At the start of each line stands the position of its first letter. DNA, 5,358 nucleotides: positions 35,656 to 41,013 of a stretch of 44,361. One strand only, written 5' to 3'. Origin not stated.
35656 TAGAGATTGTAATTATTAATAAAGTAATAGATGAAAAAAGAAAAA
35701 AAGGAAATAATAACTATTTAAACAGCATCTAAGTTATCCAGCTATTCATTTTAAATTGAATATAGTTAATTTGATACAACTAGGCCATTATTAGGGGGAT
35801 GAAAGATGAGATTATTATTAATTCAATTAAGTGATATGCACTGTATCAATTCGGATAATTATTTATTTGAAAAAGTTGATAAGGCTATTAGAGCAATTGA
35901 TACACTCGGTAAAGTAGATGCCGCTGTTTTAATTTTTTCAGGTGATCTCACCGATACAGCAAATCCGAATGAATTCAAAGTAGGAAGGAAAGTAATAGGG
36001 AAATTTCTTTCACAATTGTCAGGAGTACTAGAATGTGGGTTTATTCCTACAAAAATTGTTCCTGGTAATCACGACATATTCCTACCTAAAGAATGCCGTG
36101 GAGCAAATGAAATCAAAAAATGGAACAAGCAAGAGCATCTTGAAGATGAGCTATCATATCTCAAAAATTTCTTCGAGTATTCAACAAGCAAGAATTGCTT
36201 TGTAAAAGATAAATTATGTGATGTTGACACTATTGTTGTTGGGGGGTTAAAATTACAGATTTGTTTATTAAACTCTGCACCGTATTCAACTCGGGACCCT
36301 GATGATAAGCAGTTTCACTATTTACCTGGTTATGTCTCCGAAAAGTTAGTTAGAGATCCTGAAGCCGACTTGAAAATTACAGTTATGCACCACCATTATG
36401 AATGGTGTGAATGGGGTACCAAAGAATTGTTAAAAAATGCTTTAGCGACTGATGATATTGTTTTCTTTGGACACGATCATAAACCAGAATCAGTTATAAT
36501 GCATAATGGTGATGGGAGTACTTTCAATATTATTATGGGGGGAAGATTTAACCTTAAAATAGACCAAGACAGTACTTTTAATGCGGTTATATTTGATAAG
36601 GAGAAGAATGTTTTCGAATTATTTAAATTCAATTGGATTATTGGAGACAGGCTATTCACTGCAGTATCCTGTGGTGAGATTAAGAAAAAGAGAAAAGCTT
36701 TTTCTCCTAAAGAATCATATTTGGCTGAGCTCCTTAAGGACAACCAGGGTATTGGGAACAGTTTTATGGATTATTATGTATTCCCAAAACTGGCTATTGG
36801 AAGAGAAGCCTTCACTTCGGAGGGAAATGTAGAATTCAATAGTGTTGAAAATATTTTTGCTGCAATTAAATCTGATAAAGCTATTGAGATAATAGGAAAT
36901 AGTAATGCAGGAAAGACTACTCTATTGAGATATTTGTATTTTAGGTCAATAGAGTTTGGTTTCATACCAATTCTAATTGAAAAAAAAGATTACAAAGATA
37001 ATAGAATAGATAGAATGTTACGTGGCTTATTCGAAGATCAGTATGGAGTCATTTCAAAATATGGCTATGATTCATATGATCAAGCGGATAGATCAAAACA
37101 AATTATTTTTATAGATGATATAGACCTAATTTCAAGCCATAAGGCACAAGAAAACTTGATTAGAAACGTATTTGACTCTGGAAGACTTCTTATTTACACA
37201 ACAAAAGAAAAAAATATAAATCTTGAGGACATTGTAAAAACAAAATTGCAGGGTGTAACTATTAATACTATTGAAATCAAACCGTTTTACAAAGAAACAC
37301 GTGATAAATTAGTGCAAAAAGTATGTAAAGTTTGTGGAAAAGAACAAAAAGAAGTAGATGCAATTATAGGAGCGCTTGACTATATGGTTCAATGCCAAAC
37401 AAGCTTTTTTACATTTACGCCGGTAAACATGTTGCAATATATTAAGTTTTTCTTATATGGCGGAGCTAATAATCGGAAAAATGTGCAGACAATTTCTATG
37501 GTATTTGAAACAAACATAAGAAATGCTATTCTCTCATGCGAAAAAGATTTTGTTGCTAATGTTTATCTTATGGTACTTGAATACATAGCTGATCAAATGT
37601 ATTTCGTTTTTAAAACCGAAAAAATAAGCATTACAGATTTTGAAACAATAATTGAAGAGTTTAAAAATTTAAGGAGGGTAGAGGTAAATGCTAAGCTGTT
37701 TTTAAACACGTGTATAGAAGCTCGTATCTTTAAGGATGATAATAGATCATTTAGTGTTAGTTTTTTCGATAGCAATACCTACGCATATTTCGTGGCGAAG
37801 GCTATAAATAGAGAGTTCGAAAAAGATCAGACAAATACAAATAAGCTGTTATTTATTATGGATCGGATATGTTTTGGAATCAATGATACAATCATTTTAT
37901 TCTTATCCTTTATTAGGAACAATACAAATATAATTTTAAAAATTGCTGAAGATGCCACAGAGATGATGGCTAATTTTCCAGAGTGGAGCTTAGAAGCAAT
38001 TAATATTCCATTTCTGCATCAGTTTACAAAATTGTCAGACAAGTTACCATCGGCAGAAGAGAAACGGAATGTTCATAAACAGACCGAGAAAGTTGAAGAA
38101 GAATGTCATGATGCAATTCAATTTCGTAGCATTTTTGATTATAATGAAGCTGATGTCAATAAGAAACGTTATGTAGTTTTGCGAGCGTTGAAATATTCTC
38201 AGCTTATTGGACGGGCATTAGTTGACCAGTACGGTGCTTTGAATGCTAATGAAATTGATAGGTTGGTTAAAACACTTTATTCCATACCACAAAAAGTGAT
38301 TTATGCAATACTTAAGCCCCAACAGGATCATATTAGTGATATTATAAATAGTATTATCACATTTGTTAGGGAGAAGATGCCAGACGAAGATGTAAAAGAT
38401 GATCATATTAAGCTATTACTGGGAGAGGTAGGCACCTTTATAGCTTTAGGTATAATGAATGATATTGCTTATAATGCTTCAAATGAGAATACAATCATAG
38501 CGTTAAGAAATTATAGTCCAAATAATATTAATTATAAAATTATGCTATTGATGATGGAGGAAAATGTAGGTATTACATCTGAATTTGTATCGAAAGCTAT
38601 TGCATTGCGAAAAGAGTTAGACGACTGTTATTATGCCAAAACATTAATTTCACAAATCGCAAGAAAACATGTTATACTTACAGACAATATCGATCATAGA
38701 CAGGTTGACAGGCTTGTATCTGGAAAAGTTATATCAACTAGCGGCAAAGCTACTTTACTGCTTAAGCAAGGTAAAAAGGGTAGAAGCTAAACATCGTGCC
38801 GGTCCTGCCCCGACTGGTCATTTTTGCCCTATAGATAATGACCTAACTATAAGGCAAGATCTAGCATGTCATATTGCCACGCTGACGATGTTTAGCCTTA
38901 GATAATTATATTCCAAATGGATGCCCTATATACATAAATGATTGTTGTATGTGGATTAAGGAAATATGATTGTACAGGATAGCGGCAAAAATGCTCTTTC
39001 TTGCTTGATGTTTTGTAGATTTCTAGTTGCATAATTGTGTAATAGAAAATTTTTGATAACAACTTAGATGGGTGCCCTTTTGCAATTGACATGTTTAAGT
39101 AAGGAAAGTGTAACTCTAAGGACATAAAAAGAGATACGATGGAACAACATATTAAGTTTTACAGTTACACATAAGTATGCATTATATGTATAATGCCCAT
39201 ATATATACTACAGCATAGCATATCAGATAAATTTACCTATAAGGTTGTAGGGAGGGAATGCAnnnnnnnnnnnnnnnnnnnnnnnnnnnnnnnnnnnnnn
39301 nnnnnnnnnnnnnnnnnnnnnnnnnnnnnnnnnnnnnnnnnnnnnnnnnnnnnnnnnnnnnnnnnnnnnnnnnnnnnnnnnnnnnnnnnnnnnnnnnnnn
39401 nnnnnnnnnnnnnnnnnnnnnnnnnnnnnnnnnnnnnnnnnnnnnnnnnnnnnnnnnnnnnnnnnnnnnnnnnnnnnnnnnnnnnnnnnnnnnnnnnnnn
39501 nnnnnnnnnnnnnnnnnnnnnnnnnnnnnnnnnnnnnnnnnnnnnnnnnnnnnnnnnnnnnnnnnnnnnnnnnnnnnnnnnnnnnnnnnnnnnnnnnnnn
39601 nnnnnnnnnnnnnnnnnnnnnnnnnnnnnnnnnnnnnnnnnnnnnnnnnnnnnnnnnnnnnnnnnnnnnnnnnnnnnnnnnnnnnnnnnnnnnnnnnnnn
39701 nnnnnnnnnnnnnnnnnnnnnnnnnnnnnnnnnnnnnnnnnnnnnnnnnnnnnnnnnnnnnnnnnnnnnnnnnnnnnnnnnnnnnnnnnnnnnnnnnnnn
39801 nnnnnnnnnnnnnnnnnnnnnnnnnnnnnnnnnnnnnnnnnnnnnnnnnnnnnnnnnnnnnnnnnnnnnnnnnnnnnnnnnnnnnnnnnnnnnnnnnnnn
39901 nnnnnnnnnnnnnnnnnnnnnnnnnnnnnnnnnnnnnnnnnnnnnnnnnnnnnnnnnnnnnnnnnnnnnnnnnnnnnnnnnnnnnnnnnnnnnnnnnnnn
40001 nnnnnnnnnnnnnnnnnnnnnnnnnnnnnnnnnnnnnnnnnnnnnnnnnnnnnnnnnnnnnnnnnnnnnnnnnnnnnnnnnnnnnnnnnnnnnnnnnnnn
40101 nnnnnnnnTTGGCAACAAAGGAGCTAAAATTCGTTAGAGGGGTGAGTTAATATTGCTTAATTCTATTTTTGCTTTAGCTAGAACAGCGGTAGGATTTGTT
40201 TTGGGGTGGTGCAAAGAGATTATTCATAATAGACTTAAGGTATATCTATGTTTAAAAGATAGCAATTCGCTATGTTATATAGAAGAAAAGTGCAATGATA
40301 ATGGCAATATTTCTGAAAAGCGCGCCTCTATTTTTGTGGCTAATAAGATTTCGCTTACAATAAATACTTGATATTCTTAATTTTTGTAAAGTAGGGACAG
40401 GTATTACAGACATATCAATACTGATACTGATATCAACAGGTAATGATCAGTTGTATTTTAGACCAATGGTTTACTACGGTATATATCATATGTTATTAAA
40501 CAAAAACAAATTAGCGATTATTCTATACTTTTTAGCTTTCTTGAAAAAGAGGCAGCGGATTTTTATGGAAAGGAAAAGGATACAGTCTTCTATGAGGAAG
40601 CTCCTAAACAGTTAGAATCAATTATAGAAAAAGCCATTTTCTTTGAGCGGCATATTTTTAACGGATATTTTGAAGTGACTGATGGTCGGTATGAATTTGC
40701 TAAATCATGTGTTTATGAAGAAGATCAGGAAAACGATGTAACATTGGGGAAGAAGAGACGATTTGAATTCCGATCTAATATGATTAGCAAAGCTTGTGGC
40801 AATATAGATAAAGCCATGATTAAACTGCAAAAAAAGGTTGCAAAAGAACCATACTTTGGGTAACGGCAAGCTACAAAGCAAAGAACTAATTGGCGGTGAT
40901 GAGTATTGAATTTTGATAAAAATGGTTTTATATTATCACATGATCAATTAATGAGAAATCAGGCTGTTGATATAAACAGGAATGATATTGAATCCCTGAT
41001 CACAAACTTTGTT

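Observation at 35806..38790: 994-aa metallophosphoesterase + P-loop NTPase + helical-sensor fusion: candidate undescribed single-gene defence protein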

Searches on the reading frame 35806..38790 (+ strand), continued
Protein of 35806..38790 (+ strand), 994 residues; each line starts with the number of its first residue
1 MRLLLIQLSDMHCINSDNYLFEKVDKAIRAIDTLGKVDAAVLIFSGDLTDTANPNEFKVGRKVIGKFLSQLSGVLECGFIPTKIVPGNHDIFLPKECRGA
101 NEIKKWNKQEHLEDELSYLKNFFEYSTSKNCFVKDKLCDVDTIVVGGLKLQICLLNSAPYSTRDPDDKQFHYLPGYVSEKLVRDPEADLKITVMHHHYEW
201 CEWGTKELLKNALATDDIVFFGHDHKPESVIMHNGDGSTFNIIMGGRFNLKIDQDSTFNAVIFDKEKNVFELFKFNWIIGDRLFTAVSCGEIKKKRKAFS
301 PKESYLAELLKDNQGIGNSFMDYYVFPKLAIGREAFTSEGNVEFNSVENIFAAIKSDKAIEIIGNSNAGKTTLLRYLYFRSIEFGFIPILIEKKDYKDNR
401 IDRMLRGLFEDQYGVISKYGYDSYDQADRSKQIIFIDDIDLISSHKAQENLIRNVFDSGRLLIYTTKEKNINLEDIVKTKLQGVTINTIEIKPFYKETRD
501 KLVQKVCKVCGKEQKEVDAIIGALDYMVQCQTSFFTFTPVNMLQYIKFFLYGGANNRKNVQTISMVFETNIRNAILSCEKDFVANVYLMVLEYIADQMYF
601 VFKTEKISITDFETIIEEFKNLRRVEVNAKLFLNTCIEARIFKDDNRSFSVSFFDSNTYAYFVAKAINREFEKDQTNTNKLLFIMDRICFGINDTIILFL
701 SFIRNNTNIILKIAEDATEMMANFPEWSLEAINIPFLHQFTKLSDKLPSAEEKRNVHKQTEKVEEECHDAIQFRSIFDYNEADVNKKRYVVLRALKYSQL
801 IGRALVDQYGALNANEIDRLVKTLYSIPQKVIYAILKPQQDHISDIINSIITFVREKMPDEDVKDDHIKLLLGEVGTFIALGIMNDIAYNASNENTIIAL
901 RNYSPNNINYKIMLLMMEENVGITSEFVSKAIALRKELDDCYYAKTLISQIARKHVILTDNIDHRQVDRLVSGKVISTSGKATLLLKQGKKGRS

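Call 80: get_annotated_region(hit=H14, flank=6000)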
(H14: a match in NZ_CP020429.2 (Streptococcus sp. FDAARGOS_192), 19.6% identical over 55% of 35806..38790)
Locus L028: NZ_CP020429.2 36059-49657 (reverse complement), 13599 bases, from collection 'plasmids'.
description: Streptococcus sp. FDAARGOS_192 plasmid unnamed1, complete sequence
organism: Streptococcus sp. FDAARGOS_192 (NCBI taxid 1839799)
taxonomy: Bacteria; Bacillota; Bacilli; Lactobacillales; Streptococcaceae; Streptococcus; Streptococcus sp. FDAARGOS 192
host: -; source: Homo sapiens,peripheral blood; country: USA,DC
typing (MOB-suite, as given by PLSDB): non-mobilizable; replicon rep_cluster_199
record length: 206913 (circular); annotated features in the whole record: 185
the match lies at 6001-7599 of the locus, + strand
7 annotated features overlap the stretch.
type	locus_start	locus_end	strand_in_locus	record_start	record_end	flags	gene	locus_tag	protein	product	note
CDS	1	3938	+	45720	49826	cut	-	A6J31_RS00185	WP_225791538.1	SNF2-related protein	-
CDS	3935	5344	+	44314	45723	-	-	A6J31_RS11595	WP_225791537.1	hypothetical protein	-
CDS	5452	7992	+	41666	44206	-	-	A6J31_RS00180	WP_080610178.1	TIR domain-containing protein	GO:0007165 - signal transduction [Evidence IEA]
CDS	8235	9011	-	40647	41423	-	-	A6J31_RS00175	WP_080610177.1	hypothetical protein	-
CDS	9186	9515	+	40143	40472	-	-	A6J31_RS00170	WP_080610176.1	hypothetical protein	-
CDS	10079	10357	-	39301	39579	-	-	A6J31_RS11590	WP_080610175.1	S24 family peptidase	-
CDS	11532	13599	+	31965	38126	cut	-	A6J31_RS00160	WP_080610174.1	FctA domain-containing protein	-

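Call 81: search_protein_families(library=pfam, proteins=[L028:5452-7992:+, L007:6849-9866:+, L015:13304-16813:+], max_evalue=0.01)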
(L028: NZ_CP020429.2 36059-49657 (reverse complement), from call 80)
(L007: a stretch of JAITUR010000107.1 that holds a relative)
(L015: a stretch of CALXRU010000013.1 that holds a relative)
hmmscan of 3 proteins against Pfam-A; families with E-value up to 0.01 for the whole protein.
L028:5452-7992:+ (846 aa): 6 families
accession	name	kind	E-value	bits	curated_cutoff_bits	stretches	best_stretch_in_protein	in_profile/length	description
PF24406.1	nSTAND_NTPase4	-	1.1e-10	41.8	27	1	457-512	2-58/58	Novel STAND NTPase 4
PF13676.11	TIR_2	-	1.2e-08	35.9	28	1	16-126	5-115/122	TIR domain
PF13173.12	AAA_14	-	1.6e-05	25.4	27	1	218-302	6-84/129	AAA domain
PF13271.11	DUF4062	-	4.3e-05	24.1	24.7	0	3-85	1-74/82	Domain of unknown function (DUF4062)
PF00004.35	AAA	-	0.00057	20.8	21.2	1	219-313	3-93/131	ATPase family associated with various cellular activities (AAA)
PF20720.3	nSTAND3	-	0.0058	16.8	27.2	1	218-264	21-55/155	Novel STAND NTPase 3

L007:6849-9866:+ (1005 aa): 6 families
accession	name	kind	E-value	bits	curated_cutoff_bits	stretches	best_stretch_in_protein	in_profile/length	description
PF07669.17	Eco57I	-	2.7e-43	148.5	25.3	1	455-642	1-171/171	Eco57I restriction-modification methylase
PF02384.22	N6_Mtase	-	4.6e-22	79.2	20.4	1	357-660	20-236/311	N-6 DNA Methylase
PF20473.4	MmeI_Mtase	-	8.5e-16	58.3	27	1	392-572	18-161/259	MmeI, DNA-methyltransferase domain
PF12950.13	TaqI_C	-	3.4e-08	34.2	26.5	1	849-934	29-117/118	TaqI-like C-terminal specificity domain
PF04313.20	HSDR_N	-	8.9e-07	29.4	25.1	1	33-145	2-196/198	Type I restriction enzyme R protein N terminus (HSDR_N)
PF01170.24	UPF0020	-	4.5e-06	26.9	22.3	1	396-475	31-97/197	RMKL-like, methyltransferase domain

L015:13304-16813:+ (1169 aa): 17 families
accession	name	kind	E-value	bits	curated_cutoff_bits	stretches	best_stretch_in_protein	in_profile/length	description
PF01855.24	POR_N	-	7.2e-77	258.6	27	1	21-246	8-230/231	Pyruvate flavodoxin/ferredoxin oxidoreductase, thiamine diP-bdg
PF01558.24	POR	-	5.9e-35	121.4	27.4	1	424-607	1-172/173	Pyruvate ferredoxin/flavodoxin oxidoreductase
PF10371.14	EKR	-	5.5e-21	74.6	27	1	629-677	9-55/55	Domain of unknown function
PF17147.9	PFOR_II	-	3.9e-17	62.9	27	1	268-373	1-102/102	Pyruvate:ferredoxin oxidoreductase core domain II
PF12838.12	Fer4_7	-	1.1e-09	39.1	27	1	687-754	1-50/52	4Fe-4S dicluster domain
PF13484.11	Fer4_16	-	3.3e-09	37.8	30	1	687-754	1-65/66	4Fe-4S double cluster binding domain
PF02775.26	TPP_enzyme_C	-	4.6e-09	36.7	21.9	1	953-1065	46-150/151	Thiamine pyrophosphate enzyme, C-terminal TPP binding domain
PF12837.12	Fer4_6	-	1.5e-08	34.6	25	2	680-703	1-24/24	4Fe-4S binding domain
PF00037.32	Fer4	-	2.7e-08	33.7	21.1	2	684-704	4-24/24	4Fe-4S binding domain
PF14697.11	Fer4_21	-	6.6e-08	33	35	1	686-755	6-54/59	4Fe-4S dicluster domain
PF13183.11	Fer4_8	-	1.1e-07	32.7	27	1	685-755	2-67/68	4Fe-4S dicluster domain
PF12797.12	Fer4_2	-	4.5e-07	29.9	24.5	1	734-754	2-22/22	4Fe-4S binding domain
PF13534.11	Fer4_17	-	3.9e-06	27.8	22.2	1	684-700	42-58/61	4Fe-4S dicluster domain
PF13187.11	Fer4_9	-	5.4e-06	26.8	27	1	687-755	1-50/52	4Fe-4S dicluster domain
PF13237.11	Fer4_10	-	5.9e-06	26.6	25.5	2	686-753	7-53/53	4Fe-4S dicluster domain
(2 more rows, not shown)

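Call 83: search_protein_families(library=padloc, proteins=[L028:5452-7992:+, P0006, P0143, P0244, L019:10001-12955:+, P0129], max_evalue=0.001)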
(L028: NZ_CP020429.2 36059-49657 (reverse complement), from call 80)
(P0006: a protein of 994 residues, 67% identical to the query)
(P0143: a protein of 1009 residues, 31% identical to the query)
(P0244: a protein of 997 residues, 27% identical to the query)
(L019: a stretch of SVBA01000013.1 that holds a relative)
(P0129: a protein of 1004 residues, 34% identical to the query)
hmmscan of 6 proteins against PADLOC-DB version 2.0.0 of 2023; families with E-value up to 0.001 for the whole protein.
L028:5452-7992:+ (846 aa): 2 families
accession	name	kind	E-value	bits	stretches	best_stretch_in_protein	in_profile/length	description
PDLC05050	PDC-S60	-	5.4e-42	142.1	1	158-831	192-891/906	-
PDLC03957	bSEFIR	-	6.6e-09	34.1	1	3-363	40-361/412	-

P0006 (994 aa): 2 families
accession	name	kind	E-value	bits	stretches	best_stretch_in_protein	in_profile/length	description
PDLC05051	PDC-S60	-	1.6e-18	64.3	1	7-517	5-547/1027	-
PDLC05050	PDC-S60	-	1.5e-10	38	1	320-858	217-764/906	-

P0143 (1009 aa): 2 families
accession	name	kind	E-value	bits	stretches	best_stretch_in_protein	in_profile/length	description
PDLC05051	PDC-S60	-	9.3e-19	65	1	5-876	3-885/1027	-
PDLC04140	mad8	-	4.3e-05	21.2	1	365-531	26-175/314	mads_8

P0244 (997 aa): 1 family
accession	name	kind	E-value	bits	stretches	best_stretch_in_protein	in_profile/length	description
PDLC05051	PDC-S60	-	3.5e-07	26.7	1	6-978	4-1001/1027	-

L019:10001-12955:+ (985 aa): 1 family
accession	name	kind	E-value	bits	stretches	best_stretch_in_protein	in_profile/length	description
PDLC04908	PDC-S10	-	0.001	16.4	0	43-104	32-85/223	-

P0129 (1004 aa): 1 family
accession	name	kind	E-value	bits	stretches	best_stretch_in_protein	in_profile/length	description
PDLC05051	PDC-S60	-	6.2e-16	55.7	1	3-812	3-842/1027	-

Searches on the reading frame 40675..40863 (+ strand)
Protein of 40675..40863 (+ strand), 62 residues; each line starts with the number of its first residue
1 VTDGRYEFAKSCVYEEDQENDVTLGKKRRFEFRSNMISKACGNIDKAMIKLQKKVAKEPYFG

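Call 27: search_protein_families(library=pfam, proteins=[window:40675-40863:+], max_evalue=10)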
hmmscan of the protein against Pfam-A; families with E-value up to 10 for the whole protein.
window:40675-40863:+ (62 aa): 1 family
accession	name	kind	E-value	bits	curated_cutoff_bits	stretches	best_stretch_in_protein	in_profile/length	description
PF25075.1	DUF7799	-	0.14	12.8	27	1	23-54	62-93/110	Domain of unknown function (DUF7799)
